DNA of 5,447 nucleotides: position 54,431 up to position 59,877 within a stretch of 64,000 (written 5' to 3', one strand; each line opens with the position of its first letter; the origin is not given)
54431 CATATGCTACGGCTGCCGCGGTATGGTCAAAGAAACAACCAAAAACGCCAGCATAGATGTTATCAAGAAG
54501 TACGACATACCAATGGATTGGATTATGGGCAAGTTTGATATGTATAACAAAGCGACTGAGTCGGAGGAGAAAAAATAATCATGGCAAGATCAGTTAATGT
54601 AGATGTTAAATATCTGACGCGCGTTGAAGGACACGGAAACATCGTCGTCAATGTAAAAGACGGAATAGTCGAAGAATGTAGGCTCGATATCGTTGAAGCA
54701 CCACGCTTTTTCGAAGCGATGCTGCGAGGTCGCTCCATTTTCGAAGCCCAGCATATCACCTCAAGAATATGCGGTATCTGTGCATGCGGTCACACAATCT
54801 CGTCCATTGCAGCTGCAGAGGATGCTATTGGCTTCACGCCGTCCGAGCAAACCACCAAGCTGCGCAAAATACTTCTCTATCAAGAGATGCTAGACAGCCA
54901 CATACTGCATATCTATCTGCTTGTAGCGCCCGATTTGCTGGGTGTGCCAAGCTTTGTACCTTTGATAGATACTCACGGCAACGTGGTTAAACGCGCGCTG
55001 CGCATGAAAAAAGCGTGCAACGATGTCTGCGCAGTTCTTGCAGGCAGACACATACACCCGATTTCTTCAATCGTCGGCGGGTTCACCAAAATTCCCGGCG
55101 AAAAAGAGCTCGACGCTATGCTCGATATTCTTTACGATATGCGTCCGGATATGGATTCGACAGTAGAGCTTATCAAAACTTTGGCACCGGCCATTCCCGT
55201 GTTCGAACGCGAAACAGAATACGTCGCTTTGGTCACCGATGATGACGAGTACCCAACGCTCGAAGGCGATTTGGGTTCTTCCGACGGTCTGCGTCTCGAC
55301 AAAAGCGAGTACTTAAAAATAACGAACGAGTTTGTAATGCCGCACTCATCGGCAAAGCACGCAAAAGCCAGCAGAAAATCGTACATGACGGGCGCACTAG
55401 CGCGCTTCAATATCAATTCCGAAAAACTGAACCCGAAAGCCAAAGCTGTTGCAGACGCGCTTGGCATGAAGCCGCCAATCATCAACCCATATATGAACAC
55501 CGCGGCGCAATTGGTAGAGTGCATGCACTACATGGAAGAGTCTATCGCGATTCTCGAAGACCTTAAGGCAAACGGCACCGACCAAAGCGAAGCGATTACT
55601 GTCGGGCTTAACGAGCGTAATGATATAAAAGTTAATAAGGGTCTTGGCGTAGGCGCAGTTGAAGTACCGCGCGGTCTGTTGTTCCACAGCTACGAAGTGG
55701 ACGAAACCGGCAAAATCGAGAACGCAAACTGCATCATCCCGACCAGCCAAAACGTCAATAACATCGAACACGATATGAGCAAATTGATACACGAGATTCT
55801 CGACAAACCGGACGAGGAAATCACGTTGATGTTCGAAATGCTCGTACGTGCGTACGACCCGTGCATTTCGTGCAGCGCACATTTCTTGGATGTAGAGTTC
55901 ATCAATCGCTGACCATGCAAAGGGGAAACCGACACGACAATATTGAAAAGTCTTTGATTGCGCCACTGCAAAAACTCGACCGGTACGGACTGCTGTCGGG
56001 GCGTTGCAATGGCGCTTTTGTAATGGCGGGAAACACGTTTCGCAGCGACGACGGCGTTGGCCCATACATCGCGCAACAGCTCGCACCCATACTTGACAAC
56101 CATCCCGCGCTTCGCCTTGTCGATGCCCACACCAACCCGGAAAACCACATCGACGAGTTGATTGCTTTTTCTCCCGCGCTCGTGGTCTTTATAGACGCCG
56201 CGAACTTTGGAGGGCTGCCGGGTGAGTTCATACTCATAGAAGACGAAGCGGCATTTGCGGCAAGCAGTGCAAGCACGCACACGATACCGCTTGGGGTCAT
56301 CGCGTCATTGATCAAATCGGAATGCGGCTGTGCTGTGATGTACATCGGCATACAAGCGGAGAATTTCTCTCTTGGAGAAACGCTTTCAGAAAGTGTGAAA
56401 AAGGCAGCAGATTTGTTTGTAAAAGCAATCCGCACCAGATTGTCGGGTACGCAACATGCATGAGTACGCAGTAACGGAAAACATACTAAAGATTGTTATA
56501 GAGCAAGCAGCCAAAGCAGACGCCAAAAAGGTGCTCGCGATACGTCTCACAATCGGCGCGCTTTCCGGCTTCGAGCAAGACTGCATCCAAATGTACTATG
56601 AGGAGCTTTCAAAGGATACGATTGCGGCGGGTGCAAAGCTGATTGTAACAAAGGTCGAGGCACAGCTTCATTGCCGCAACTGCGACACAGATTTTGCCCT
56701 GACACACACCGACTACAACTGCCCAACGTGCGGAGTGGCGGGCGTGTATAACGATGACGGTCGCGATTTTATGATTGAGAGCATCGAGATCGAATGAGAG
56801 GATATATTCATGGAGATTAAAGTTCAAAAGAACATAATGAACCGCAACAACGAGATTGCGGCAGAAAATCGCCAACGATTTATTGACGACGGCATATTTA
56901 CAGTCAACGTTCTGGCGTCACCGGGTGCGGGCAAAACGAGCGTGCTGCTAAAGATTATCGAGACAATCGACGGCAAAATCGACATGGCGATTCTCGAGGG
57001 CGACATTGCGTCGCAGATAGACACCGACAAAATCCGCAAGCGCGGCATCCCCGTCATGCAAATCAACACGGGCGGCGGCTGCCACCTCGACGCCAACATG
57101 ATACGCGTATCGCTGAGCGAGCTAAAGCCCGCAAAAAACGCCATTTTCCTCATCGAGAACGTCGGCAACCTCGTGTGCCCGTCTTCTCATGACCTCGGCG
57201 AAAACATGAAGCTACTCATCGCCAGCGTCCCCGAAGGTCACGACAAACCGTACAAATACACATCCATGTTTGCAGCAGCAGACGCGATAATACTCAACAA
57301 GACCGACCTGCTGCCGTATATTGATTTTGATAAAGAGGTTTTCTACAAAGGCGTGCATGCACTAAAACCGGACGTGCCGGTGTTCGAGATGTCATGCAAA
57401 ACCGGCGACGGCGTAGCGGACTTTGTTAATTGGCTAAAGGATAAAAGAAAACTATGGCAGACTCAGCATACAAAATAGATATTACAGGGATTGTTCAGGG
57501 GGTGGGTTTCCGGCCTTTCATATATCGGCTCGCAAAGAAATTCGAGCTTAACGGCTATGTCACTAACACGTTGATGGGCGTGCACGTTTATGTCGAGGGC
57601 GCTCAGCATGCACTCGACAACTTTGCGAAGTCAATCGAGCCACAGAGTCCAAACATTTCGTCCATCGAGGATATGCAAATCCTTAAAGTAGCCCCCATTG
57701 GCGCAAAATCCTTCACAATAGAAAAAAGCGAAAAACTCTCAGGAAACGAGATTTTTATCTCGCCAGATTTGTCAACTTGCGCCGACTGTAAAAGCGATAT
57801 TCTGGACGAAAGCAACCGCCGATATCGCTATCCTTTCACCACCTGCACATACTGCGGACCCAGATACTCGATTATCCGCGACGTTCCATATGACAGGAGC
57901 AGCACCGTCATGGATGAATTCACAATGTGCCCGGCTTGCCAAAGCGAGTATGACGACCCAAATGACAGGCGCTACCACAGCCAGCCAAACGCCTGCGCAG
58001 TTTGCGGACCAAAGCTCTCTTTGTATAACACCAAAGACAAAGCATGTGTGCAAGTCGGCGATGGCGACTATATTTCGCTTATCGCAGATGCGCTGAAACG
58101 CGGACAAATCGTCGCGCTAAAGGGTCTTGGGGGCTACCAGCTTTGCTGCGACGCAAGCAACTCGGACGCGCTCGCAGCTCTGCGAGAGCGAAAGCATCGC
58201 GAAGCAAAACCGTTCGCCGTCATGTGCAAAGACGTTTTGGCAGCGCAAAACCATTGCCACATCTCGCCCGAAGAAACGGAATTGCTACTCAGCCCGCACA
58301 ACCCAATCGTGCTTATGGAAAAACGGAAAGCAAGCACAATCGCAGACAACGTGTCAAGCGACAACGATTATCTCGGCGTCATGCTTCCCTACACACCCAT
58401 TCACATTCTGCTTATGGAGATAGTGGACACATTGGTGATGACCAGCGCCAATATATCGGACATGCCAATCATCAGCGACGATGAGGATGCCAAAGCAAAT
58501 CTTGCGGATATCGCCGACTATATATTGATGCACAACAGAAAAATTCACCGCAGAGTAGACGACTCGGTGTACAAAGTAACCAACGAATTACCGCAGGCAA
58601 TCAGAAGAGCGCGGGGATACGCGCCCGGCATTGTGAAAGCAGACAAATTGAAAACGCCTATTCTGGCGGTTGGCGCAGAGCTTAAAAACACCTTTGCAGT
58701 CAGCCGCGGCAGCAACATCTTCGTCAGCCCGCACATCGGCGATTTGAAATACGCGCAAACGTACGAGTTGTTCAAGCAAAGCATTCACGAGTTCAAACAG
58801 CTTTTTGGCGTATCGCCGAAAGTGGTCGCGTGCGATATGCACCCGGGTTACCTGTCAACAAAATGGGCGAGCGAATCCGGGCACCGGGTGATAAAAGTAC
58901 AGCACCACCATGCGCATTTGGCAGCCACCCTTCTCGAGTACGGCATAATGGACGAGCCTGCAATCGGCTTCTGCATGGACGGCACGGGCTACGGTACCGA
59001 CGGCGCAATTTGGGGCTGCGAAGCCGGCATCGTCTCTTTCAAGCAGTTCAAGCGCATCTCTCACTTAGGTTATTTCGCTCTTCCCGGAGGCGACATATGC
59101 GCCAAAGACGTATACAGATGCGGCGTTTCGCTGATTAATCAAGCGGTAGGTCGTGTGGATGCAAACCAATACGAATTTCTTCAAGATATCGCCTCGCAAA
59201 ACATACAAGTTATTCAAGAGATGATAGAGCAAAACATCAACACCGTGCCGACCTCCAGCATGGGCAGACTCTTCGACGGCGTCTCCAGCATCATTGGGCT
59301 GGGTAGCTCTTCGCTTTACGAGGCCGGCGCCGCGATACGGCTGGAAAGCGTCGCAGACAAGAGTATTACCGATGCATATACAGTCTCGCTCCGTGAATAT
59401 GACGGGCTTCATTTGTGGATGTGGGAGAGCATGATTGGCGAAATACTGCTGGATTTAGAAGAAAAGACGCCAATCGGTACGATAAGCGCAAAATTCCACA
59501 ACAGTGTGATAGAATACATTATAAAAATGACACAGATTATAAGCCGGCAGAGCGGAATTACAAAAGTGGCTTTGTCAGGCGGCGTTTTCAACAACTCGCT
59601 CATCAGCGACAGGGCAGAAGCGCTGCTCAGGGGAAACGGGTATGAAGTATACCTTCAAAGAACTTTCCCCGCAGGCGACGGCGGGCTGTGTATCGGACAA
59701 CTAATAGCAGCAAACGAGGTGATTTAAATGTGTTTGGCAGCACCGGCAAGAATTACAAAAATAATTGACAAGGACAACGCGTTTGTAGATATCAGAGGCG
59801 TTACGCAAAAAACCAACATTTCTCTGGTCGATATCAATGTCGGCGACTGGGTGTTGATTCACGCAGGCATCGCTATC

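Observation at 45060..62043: FdsGBA-ordered formate dehydrogenase next to a group-3b-type [NiFe] hydrogenase with a full maturation set: candidate soluble, pyridine-nucleotide-coupled formate/H2 module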

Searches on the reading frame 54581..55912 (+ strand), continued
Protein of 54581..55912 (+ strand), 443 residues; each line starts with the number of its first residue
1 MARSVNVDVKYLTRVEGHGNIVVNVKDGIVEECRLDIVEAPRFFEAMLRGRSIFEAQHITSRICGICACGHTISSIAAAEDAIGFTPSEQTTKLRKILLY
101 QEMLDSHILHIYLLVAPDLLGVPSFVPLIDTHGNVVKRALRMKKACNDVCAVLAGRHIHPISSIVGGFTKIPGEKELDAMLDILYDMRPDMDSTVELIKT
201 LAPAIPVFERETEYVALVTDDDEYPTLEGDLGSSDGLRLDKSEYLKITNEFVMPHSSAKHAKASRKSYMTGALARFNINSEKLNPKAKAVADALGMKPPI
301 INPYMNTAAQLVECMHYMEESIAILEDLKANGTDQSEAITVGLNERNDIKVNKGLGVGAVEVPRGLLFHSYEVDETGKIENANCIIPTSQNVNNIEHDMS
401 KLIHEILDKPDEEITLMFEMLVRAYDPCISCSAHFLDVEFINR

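Call 69: search_protein_families(library=pfam, proteins=[L004:570-1556:+, L004:1693-2499:+, L004:2731-4041:+, L004:4041-5210:+, L004:5194-5994:+, L004:5984-6442:+, L004:6415-6837:+, L004:6834-7307:+, L007:12682-13557:+, L007:13499-14950:+], max_evalue=0.00001)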
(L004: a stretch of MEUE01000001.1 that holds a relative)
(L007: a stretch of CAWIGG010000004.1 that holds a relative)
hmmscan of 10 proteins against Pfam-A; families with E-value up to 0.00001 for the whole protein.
L004:570-1556:+ (328 aa): 2 families
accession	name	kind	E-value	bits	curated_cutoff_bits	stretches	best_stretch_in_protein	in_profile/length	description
PF07396.17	Porin_O_P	-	3.5e-09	36.8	20.9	0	56-127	20-95/370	Phosphate-selective porin O and P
PF13609.12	Porin_4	-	8.1e-07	29.6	27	1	23-306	16-303/310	Gram-negative porin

L004:1693-2499:+ (268 aa): 2 families
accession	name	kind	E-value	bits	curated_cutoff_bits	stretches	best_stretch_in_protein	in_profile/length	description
PF12849.12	PBP_like_2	-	9.4e-47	160.4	27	1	23-244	6-266/267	PBP superfamily domain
PF13531.11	SBP_bac_11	-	3.6e-13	50.3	25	1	39-254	12-225/227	Bacterial extracellular solute-binding protein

L004:2731-4041:+ (436 aa): 2 families
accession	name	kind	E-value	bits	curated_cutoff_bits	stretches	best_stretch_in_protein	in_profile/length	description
PF00005.33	ABC_tran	-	1.8e-20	74.4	25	1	140-251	14-137/137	ABC transporter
PF03459.23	TOBE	-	1.3e-10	41.8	22.3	1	374-433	1-62/64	TOBE domain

L004:4041-5210:+ (389 aa): 3 families
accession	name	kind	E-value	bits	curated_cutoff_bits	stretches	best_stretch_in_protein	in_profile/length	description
PF03453.22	MoeA_N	-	8.8e-45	152.7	30.8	1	3-158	2-160/160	MoeA N-terminal region (domain I and II)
PF00994.29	MoCF_biosynth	-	1.7e-30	106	26.6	1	171-306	1-141/144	Probable molybdopterin binding domain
PF03454.20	MoeA_C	-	1.8e-08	35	22.1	1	330-388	9-71/72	MoeA C-terminal region (domain IV)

L004:5194-5994:+ (266 aa): 3 families
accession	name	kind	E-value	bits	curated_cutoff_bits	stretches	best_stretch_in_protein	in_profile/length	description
PF04055.27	Radical_SAM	-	2.5e-36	125.8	29.5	1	16-174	3-164/166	Radical SAM superfamily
PF06463.18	Mob_synth_C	-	7.7e-10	39.3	37.4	1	207-236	72-101/128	Molybdenum Cofactor Synthesis C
PF13353.11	Fer4_12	-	5.3e-06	27.2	22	0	20-124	15-118/137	4Fe-4S single cluster domain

L004:5984-6442:+ (152 aa): 1 family
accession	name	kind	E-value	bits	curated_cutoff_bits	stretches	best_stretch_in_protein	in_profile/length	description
PF01967.27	MoaC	-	6.1e-57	191.8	27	1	17-148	1-134/136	MoaC family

L004:6415-6837:+ (140 aa): 1 family
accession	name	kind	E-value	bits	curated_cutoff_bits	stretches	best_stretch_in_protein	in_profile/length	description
PF03473.23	MOSC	-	2.8e-12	47.1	22.7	1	36-138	5-119/120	MOSC domain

L004:6834-7307:+ (157 aa): 1 family
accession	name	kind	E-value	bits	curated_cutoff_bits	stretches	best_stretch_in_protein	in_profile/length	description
PF00994.29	MoCF_biosynth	-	1.7e-32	112.5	26.6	1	4-144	1-144/144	Probable molybdopterin binding domain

L007:12682-13557:+ (291 aa): 2 families
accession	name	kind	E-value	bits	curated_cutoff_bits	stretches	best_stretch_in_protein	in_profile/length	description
PF10418.14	DHODB_Fe-S_bind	-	8.8e-13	48.2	23.9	1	223-260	1-41/41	Iron-sulfur cluster binding domain of dihydroorotate dehydrogenase B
PF00175.26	NAD_binding_1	-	1.1e-06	29.6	22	1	115-208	2-108/109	Oxidoreductase NAD-binding domain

L007:13499-14950:+ (483 aa): 7 families
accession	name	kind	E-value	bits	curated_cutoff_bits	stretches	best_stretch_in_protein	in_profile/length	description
PF14691.11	Fer4_20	-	3.4e-42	143.3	25.8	1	33-142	1-111/113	Dihydroprymidine dehydrogenase domain II, 4Fe-4S cluster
PF07992.20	Pyr_redox_2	-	3.8e-38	132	26.1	1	161-468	1-291/291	Pyridine nucleotide-disulphide oxidoreductase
PF00070.33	Pyr_redox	-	8e-13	49.2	22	0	302-376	1-78/82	Pyridine nucleotide-disulphide oxidoreductase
PF13738.12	Pyr_redox_3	-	2.7e-10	40.4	30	0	249-452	127-305/305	Pyridine nucleotide-disulphide oxidoreductase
PF01262.27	AlaDh_PNT_C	-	1.2e-06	28.5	23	0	297-328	26-56/214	Alanine dehydrogenase/PNT, C-terminal domain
PF12831.13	FAD_oxidored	-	1.8e-06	27.9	27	0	163-202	2-41/416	FAD dependent oxidoreductase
PF13450.12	NAD_binding_8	-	3.9e-06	27.5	21.9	1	165-197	1-33/68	NAD(P)-binding Rossmann-like domain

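Call 70: search_protein_families(library=pfam, proteins=[L007:14994-15491:+, L007:15504-18596:+, L007:18598-20403:+], max_evalue=0.00001)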
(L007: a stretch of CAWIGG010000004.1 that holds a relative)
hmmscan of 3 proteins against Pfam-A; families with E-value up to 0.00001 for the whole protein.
L007:14994-15491:+ (165 aa): 1 family
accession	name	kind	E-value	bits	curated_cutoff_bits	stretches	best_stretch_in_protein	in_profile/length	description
PF01257.25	2Fe-2S_thioredx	-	8.3e-53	178.6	24.8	1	21-164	1-144/145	Thioredoxin-like [2Fe-2S] ferredoxin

L007:15504-18596:+ (1030 aa): 9 families
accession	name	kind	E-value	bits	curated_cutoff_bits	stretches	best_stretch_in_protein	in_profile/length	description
PF01512.22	Complex1_51K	-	7.9e-48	162.6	31.2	1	180-351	1-149/150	Nuo51 FMN-binding domain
PF10589.14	NADH_4Fe-4S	-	4e-35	120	23.5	1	462-546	1-85/85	NADH-ubiquinone oxidoreductase-F iron-sulfur binding region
PF07992.20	Pyr_redox_2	-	2.2e-30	106.5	26.1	1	656-950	2-291/291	Pyridine nucleotide-disulphide oxidoreductase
PF14691.11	Fer4_20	-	2.4e-25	89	25.8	1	551-640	18-110/113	Dihydroprymidine dehydrogenase domain II, 4Fe-4S cluster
PF13738.12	Pyr_redox_3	-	8.6e-14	51.9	30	1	741-934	126-305/305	Pyridine nucleotide-disulphide oxidoreductase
PF00070.33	Pyr_redox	-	2.3e-09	38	22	0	786-853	1-71/82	Pyridine nucleotide-disulphide oxidoreductase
PF13450.12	NAD_binding_8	-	4.8e-08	33.6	21.9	1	659-692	1-34/68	NAD(P)-binding Rossmann-like domain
PF01257.25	2Fe-2S_thioredx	-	2e-07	31.4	24.8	1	25-101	64-142/145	Thioredoxin-like [2Fe-2S] ferredoxin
PF01946.23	Thi4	-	7.3e-06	25.8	26.2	0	657-693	20-57/235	Thi4 family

L007:18598-20403:+ (601 aa): 6 families
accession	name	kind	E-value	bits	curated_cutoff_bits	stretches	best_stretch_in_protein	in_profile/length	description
PF02906.19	Fe_hyd_lg_C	-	3.2e-94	315.6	22.1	1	222-527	1-245/245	Iron only hydrogenase large subunit, C-terminal domain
PF02256.22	Fe_hyd_SSU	-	6.3e-24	84.2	24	1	535-590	1-56/56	Iron hydrogenase small subunit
PF13510.11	Fer2_4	-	7.5e-16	58.4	22.8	1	1-76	3-81/82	2Fe-2S iron-sulfur cluster binding domain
PF10588.14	NADH-G_4Fe-4S_3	-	3.2e-11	43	27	1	84-122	2-40/40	NADH-ubiquinone oxidoreductase-G iron-sulfur binding region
PF12838.12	Fer4_7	-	1.4e-07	32.3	27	1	145-203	1-52/52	4Fe-4S dicluster domain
PF00111.32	Fer2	-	1.9e-06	28.1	21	1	5-66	2-76/77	2Fe-2S iron-sulfur cluster binding domain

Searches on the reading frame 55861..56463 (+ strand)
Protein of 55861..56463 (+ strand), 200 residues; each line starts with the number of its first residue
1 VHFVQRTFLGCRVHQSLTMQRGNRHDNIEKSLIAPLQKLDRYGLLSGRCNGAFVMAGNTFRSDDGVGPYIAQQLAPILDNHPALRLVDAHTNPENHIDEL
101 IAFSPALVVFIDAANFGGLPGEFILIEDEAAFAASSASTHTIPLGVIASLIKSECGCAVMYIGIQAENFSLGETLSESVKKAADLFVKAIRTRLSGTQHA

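Call 3: search_protein_families(library=pfam, proteins=[window:55861-56463:+])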
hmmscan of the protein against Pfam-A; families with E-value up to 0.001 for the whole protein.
window:55861-56463:+ (200 aa): 1 family
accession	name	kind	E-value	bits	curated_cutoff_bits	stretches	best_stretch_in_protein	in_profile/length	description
PF01750.23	HycI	-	9.4e-13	48.6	23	1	69-190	2-127/130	Hydrogenase maturation protease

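Call 4: search_protein_families(library=ncbifam, proteins=[window:55861-56463:+])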
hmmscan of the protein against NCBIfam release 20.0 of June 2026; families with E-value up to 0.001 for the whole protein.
window:55861-56463:+ (200 aa): 4 families
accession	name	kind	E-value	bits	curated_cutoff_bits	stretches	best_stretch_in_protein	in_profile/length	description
TIGR00072.1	hydrog_prot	superfamily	7.4e-27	94.1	47.45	1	56-193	5-144/145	hydrogenase maturation protease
TIGR00142.1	hycI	equivalog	3.3e-24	85.3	119.1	1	55-191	5-139/146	hydrogenase maturation peptidase HycI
TIGR00130.1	frhD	equivalog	1.8e-08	34.6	134.95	1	54-191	8-148/153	coenzyme F420-reducing hydrogenase, FrhD protein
TIGR00140.1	hupD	subfamily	1.2e-05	25.4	151.8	1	57-194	7-147/151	HyaD/HybD family hydrogenase maturation endopeptidase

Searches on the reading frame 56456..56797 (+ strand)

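Call 5: search_protein_families(library=ncbifam, proteins=[window:56456-56797:+], max_evalue=0.00001)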
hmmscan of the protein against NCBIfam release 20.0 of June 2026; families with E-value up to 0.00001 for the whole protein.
window:56456-56797:+ (113 aa): 6 families
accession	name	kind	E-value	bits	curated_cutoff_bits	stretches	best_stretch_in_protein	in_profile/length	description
TIGR00100.1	hypA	equivalog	1e-26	93.2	88.1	1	1-113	1-114/116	hydrogenase maturation nickel metallochaperone HypA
NF009046.0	PRK12380.1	subfamily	7.4e-19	68.2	113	1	1-113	1-113/113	hydrogenase/urease nickel incorporation protein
NF003008.0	PRK03824.1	equivalog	2.8e-18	66.2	125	1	1-83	1-83/135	hydrogenase nickel incorporation protein HypA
NF001976.0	PRK00762.1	equivalog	5.5e-18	64.9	146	1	1-113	1-119/124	hydrogenase maturation nickel metallochaperone HypA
NF002979.0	PRK03681.1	subfamily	5e-17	62.2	121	1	1-113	1-114/116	hydrogenase/urease nickel incorporation protein HypA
NF001839.0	PRK00564.1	equivalog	7.5e-14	51.9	112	1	1-112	1-114/117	hydrogenase/urease nickel incorporation protein HypA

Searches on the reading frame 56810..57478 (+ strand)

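Call 5: search_protein_families(library=ncbifam, proteins=[window:56810-57478:+], max_evalue=0.00001)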
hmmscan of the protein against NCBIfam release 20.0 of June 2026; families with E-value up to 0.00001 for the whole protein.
window:56810-57478:+ (222 aa): 3 families
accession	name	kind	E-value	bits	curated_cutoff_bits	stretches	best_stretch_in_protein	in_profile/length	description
TIGR00073.1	hypB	equivalog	8.9e-73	244.3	121.2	1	3-213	4-214/217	hydrogenase nickel incorporation protein HypB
NF007775.0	PRK10463.1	equivalog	1.8e-70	237.6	385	1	3-213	78-288/290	hydrogenase nickel incorporation protein HypB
TIGR00101.1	ureG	equivalog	1e-12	48.3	204.2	1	33-212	5-194/199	urease accessory protein UreG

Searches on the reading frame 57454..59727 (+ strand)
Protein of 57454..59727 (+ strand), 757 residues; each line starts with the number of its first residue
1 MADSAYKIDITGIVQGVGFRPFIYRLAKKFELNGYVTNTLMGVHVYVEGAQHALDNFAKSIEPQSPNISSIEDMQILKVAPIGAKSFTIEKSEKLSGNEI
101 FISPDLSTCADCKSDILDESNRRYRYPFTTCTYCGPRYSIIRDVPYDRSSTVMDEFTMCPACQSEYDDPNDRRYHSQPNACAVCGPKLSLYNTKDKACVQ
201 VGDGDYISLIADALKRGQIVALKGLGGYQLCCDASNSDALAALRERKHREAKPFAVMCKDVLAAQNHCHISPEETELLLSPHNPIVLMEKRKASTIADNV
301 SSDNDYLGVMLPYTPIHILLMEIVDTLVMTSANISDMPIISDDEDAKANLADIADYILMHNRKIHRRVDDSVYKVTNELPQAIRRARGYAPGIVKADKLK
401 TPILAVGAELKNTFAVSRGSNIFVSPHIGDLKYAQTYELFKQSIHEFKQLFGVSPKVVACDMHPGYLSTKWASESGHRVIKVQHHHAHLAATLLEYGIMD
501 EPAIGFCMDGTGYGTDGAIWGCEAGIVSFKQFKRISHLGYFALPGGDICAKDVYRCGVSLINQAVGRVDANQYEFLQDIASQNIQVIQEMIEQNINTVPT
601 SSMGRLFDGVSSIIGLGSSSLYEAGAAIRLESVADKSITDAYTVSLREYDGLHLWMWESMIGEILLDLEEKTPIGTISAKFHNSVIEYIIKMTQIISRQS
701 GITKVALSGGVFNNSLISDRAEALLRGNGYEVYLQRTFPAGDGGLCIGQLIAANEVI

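Call 5: search_protein_families(library=ncbifam, proteins=[window:57454-59727:+], max_evalue=0.00001)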
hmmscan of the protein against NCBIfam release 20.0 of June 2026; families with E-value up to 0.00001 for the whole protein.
window:57454-59727:+ (757 aa): 16 families
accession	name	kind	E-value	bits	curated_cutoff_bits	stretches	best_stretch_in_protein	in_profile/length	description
TIGR00143.1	hypF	equivalog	2.3e-226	753.4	466.1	1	8-753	1-740/741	carbamoyltransferase HypF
TIGR00057.1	TIGR00057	equivalog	3.4e-17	62.3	123.2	1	206-387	10-192/202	L-threonylcarbamoyladenylate synthase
NF011009.0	PRK14435.1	equivalog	4.3e-13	49.2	119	1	5-90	3-88/90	acylphosphatase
NF011005.0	PRK14431.1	equivalog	3e-10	40.1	108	1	7-76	5-74/89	acylphosphatase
NF011017.0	PRK14445.1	equivalog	2.5e-09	37.3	97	1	7-81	7-81/92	acylphosphatase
NF010995.0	PRK14420.1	equivalog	4.4e-09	36.7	110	1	6-79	4-77/91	acylphosphatase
NF011019.0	PRK14448.1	equivalog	5.8e-08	32.8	100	1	10-73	8-71/90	acylphosphatase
TIGR03723.1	T6A_TsaD_YgjD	equivalog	7.6e-08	31.8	296.1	0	670-749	228-307/314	tRNA (adenosine(37)-N6)-threonylcarbamoyltransferase complex transferase subunit TsaD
NF011007.0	PRK14433.1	equivalog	1.4e-07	31.6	100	1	10-89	8-87/88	acylphosphatase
NF011003.0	PRK14429.1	equivalog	4.9e-07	29.7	90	1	8-67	6-66/91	acylphosphatase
NF011000.0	PRK14426.1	equivalog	6.1e-07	29.4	89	1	1-79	1-80/92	acylphosphatase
TIGR00329.1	gcp_kae1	subfamily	1e-06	28.2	207.8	0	601-748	157-305/305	tRNA (adenosine(37)-N6)-threonylcarbamoyltransferase complex transferase subunit TsaD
NF011012.0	PRK14440.1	equivalog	3.1e-06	27.3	103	1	9-74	8-73/90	acylphosphatase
NF011021.0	PRK14450.1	equivalog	3.4e-06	26.9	109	0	9-73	7-72/91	acylphosphatase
NF011020.0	PRK14449.1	equivalog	3.8e-06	26.7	103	1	7-56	6-56/90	acylphosphatase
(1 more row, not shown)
